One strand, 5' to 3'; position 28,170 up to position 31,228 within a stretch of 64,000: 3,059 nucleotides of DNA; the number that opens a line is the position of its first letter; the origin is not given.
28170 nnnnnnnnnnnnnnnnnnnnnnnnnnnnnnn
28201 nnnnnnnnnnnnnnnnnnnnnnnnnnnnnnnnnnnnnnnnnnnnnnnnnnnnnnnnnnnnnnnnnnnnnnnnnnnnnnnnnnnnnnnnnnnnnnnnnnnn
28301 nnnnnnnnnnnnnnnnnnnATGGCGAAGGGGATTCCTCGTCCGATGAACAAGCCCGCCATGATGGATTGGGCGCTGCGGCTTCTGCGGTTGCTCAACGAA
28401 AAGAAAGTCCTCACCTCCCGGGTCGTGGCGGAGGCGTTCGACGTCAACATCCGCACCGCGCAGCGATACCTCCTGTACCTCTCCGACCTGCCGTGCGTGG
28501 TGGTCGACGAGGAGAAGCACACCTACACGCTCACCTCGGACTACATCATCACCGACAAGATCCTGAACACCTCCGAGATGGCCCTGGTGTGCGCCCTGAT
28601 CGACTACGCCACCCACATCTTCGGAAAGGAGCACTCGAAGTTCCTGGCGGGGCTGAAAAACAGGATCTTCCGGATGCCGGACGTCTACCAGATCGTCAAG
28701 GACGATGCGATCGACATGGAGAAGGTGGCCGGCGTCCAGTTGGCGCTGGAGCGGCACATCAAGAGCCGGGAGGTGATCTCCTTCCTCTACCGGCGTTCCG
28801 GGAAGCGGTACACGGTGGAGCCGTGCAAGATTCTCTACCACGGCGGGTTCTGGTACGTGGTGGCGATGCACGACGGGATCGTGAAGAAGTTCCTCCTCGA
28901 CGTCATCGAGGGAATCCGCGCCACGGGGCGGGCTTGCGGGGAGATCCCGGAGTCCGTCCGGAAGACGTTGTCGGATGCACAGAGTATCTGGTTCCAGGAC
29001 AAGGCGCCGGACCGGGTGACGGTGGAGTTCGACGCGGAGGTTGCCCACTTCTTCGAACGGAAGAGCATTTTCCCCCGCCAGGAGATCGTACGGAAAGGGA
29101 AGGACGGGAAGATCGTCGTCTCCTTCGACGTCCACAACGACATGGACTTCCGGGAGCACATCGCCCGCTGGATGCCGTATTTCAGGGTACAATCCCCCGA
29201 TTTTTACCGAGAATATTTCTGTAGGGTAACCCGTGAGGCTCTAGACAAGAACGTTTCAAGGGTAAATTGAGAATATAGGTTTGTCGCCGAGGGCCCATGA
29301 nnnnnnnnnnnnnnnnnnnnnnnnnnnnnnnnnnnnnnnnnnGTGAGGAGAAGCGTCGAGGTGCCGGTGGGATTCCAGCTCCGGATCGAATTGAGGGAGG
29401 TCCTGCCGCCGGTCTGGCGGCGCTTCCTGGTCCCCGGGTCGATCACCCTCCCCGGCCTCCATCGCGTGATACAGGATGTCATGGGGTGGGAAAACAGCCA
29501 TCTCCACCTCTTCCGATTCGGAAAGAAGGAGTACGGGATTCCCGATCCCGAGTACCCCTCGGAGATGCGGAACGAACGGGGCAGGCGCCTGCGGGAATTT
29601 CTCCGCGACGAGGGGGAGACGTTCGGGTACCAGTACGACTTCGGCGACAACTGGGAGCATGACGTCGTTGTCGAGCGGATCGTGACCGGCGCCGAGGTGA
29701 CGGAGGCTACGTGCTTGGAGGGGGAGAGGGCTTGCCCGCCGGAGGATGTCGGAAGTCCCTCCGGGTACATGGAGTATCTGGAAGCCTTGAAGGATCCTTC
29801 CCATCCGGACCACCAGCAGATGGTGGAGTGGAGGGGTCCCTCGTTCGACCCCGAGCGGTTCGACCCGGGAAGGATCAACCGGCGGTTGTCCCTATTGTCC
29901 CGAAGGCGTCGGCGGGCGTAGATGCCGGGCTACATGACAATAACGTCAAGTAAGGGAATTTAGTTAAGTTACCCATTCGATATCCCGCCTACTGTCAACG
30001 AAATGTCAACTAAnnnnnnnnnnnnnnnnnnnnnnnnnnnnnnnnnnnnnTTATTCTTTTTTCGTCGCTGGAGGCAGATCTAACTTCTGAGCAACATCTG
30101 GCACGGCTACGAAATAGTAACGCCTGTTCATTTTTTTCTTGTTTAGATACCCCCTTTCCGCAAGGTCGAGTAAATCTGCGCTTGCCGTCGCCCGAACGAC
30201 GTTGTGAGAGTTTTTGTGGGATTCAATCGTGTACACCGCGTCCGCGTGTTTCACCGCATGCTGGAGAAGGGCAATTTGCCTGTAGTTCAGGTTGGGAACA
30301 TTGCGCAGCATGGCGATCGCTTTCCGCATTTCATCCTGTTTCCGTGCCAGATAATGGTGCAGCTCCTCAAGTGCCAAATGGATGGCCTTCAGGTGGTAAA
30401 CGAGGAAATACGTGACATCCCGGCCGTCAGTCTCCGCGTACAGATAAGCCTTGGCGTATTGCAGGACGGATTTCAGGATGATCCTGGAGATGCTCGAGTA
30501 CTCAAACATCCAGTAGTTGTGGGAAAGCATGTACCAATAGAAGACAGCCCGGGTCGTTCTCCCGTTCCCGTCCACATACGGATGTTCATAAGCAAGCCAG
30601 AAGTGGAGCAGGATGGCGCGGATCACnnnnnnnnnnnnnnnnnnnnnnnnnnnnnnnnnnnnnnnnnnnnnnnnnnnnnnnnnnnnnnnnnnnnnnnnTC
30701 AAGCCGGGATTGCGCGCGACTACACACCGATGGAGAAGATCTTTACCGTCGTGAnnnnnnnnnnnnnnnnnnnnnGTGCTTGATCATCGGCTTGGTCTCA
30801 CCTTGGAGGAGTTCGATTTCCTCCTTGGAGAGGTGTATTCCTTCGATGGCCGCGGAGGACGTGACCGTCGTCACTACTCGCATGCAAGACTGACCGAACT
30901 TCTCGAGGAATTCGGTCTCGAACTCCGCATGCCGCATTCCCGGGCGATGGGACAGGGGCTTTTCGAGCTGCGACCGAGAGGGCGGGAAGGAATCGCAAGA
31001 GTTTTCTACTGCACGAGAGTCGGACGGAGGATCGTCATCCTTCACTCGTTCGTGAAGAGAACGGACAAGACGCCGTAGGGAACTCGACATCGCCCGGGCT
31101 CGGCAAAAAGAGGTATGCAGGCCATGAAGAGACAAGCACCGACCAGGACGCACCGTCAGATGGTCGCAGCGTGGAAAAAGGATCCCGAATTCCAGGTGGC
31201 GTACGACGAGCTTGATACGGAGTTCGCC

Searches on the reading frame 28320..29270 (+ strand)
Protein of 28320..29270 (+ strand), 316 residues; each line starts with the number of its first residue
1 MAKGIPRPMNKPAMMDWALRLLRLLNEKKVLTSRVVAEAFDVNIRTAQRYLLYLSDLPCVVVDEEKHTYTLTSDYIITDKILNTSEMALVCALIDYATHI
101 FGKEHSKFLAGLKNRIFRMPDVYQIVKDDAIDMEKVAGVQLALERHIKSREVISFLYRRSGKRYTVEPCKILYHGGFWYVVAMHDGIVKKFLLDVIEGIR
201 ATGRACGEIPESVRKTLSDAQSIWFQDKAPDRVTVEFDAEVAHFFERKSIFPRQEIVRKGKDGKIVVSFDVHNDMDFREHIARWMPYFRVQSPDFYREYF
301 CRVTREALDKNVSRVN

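Call 3: search_protein_families(library=pfam, proteins=[window:28320-29270:+], max_evalue=1)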
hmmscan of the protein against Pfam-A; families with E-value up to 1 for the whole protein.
window:28320-29270:+ (316 aa): 5 families
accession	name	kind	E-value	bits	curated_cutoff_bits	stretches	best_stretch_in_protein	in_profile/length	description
PF25583.1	WCX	-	4.7e-09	36.9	23.9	1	231-308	3-76/76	WCX domain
PF13280.12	WYL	-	1.2e-08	35.2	21.8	1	142-200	5-69/70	WYL domain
PF08279.18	HTH_11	-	0.086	13.2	25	1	20-57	4-42/55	HTH domain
PF24964.1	DUF7769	-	0.11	12.6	27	1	34-49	28-43/55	Domain of unknown function (DUF7769)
PF25213.1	HVO_A0261_N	-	0.21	11.9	35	1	19-72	14-64/86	HVO_A0261 N-terminal domain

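Call 4: search_protein_families(library=padloc, proteins=[window:28320-29270:+], max_evalue=1)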
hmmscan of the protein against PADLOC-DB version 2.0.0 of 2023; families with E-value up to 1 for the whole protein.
window:28320-29270:+ (316 aa): 4 families
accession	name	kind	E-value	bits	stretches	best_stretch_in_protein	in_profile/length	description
PDLC01652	WYL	-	3.4e-23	80.7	1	128-307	8-161/162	"CAS-I,CAS-II,CAS-III,CAS-IV,CAS-V,CAS-VI; associated_signaling"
PDLC01457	WYL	-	4.6e-16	57.1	1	19-294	7-227/229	"CAS-I,CAS-II,CAS-III,CAS-IV,CAS-V,CAS-VI; associated_signaling"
PDLC01766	Cas3c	-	6.4e-07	25.9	1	164-302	170-307/1009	-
PDLC03963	SoFic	-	0.048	11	1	16-75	293-354/361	-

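Call 5: search_protein_families(library=ncbifam, proteins=[window:28320-29270:+], max_evalue=1)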
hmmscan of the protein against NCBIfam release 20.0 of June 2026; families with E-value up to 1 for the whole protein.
window:28320-29270:+ (316 aa): 1 family
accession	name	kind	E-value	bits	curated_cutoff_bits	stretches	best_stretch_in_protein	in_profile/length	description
NF045644.1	TransRegBhcR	equivalog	0.14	11.4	350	1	15-72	25-82/267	HTH-type transcriptional regulator BhcR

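Call 30: search_solved_structures(query=window:28320-29270:+, max_evalue=0.01, show_alignments=2)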
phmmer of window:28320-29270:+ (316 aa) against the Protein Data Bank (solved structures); distinct sequences matched with E-value up to 0.01: 0.

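Call 66: search_solved_structures(query=A6, max_evalue=1, show_alignments=3)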
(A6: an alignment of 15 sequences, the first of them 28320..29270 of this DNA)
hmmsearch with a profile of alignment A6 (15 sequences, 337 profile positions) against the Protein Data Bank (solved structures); distinct sequences matched with E-value up to 1: 56.
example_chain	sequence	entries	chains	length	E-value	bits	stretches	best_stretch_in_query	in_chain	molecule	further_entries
6sj9_A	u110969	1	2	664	1.6e-45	159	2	4-330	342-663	Proteasome accessory factor B/C (PafBC)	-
8tp8_A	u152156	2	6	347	5.3e-41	144.1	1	5-325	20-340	DeoR-family transcriptional regulator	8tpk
9pfq_Q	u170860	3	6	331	7.6e-41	143.6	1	6-325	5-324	WYL domain-containing protein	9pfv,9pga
9cu3_B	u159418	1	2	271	1.9e-32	116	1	81-325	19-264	WYL domain-containing protein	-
7tzv_A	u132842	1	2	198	2.3e-30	109.1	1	139-325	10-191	WYL domain-containing protein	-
7u02_B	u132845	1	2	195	2.8e-30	108.8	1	147-325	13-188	WYL domain-containing protein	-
7p5x_AX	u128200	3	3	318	2.4e-27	99.2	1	8-330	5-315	PafC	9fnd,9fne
7p5x_AY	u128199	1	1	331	2.2e-22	82.8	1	9-327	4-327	Transcriptional regulator-like protein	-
9fnd_X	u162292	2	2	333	2.5e-22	82.7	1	10-327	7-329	Transcriptional regulator-like protein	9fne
7t8k_A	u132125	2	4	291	1.2e-08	37.7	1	108-217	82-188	BrxR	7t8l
7tb5_A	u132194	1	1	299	2.3e-08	36.8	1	152-220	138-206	WYL domain-containing protein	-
8bnv_A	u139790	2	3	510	2.6e-08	36.6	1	114-219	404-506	AAA family ATPase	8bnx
7qfz_A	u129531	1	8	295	2.7e-07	33.3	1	146-225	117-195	WYL domain-containing protein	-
7tb6_A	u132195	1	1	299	4.2e-06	29.3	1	152-219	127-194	S. maltophilia CapW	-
9c5g_A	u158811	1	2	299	2.6e-05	26.7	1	151-219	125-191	CapW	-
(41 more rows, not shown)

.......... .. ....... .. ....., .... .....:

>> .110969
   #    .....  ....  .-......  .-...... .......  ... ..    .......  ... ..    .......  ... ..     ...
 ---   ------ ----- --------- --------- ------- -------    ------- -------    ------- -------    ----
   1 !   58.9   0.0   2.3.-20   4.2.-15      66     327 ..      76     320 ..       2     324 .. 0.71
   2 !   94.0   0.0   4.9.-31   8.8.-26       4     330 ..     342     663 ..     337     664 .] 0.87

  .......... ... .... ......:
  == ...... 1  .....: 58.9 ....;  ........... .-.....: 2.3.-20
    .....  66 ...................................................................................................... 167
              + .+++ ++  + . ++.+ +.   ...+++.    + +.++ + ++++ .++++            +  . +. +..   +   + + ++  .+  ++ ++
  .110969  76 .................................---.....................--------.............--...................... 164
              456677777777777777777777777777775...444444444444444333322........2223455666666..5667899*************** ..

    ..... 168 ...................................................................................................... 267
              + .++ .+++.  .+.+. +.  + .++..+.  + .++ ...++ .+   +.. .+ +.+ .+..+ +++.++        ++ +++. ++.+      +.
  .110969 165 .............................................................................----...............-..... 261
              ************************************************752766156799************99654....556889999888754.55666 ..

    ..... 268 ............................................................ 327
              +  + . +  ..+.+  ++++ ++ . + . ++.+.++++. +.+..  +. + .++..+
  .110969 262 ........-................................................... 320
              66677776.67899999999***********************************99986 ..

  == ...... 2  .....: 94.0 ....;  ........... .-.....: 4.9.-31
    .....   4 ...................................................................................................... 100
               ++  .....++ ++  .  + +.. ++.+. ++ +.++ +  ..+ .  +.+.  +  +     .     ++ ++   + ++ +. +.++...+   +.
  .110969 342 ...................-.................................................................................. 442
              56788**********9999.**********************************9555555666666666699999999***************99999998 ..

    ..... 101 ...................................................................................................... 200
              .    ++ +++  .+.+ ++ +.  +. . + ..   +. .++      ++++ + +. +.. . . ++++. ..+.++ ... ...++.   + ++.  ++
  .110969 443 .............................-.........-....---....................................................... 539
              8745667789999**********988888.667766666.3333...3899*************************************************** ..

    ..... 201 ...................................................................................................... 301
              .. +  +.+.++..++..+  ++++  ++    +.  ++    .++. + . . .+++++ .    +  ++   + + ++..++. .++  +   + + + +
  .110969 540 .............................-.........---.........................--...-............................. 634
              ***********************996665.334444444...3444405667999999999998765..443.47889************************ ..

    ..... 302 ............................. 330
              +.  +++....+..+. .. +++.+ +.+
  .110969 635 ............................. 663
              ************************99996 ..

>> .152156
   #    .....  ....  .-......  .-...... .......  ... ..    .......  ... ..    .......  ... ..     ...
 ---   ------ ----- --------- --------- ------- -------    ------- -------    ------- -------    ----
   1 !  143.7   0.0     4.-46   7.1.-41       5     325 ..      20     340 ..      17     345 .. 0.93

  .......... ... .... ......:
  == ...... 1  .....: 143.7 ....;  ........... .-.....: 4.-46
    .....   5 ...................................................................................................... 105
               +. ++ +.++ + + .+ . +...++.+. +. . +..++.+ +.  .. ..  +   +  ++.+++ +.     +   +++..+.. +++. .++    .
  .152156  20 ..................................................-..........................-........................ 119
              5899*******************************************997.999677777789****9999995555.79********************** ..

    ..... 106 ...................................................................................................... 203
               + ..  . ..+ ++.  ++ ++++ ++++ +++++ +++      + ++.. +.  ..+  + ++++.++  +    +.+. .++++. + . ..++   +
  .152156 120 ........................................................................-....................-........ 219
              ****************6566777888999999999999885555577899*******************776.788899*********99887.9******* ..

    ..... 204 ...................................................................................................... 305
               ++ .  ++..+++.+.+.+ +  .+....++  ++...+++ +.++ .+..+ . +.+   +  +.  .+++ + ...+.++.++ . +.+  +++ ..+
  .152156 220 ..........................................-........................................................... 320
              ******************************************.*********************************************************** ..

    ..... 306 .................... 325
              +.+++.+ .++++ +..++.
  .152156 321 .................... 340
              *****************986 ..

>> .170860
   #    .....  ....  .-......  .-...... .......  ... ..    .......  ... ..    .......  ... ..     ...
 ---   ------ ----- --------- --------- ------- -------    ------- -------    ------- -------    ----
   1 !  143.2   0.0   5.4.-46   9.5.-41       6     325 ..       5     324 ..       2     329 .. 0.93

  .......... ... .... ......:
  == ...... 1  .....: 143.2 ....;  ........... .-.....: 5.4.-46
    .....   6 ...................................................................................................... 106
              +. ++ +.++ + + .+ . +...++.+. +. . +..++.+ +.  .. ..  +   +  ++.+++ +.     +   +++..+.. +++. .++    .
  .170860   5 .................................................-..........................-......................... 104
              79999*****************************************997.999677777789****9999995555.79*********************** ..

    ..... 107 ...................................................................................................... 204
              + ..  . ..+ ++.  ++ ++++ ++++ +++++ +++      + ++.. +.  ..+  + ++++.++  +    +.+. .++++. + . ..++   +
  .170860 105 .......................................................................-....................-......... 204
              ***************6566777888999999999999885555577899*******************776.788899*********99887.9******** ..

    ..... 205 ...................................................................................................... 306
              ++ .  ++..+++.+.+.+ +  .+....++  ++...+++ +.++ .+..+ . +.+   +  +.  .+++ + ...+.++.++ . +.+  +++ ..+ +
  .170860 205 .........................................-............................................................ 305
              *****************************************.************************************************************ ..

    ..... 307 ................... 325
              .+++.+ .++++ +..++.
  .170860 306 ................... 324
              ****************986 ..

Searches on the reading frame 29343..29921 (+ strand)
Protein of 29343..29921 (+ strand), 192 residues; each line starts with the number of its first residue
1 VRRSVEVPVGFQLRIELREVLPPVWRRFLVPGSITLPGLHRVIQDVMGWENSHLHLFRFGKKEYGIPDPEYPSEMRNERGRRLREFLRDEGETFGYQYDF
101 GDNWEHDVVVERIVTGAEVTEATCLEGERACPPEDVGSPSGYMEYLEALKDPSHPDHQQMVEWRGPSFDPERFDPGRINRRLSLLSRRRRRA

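Call 3: search_protein_families(library=pfam, proteins=[window:29343-29921:+], max_evalue=1)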
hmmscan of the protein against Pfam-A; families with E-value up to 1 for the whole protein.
window:29343-29921:+ (192 aa): 1 family
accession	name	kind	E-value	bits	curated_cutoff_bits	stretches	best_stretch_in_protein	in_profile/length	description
PF07929.16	PRiA4_ORF3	-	6.2e-64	215.3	26.6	1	11-175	3-171/173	Plasmid pRiA4b ORF-3-like protein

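Call 4: search_protein_families(library=padloc, proteins=[window:29343-29921:+], max_evalue=1)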
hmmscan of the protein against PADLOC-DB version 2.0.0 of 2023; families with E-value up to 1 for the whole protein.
window:29343-29921:+ (192 aa): 0 families

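Call 5: search_protein_families(library=ncbifam, proteins=[window:29343-29921:+], max_evalue=1)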
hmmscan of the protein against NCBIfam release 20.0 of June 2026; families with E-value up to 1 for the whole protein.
window:29343-29921:+ (192 aa): 0 families

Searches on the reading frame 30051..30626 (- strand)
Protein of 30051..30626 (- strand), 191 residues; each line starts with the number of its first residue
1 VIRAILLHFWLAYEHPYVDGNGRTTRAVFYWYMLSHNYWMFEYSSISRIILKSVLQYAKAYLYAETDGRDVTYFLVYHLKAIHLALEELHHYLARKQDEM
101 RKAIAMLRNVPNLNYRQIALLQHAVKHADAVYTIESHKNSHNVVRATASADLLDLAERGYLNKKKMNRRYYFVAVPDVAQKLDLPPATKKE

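Call 62: search_protein_families(library=pfam, proteins=[window:30051-30626:-], max_evalue=0.01)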
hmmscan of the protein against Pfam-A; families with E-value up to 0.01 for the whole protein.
window:30051-30626:- (191 aa): 1 family
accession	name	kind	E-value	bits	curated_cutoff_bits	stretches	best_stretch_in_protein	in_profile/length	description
PF02661.23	Fic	-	6.2e-08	33.8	24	1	2-32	62-92/93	Fic/DOC family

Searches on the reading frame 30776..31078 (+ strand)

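Call 62: search_protein_families(library=pfam, proteins=[window:30776-31078:+], max_evalue=0.01)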
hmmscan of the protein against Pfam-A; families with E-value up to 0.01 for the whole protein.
window:30776-31078:+ (100 aa): 1 family
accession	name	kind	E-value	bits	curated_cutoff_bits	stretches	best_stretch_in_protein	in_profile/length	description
PF05973.20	Gp49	-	3.4e-19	69.1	23.9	1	38-100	16-78/90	Phage derived protein Gp49-like (DUF891)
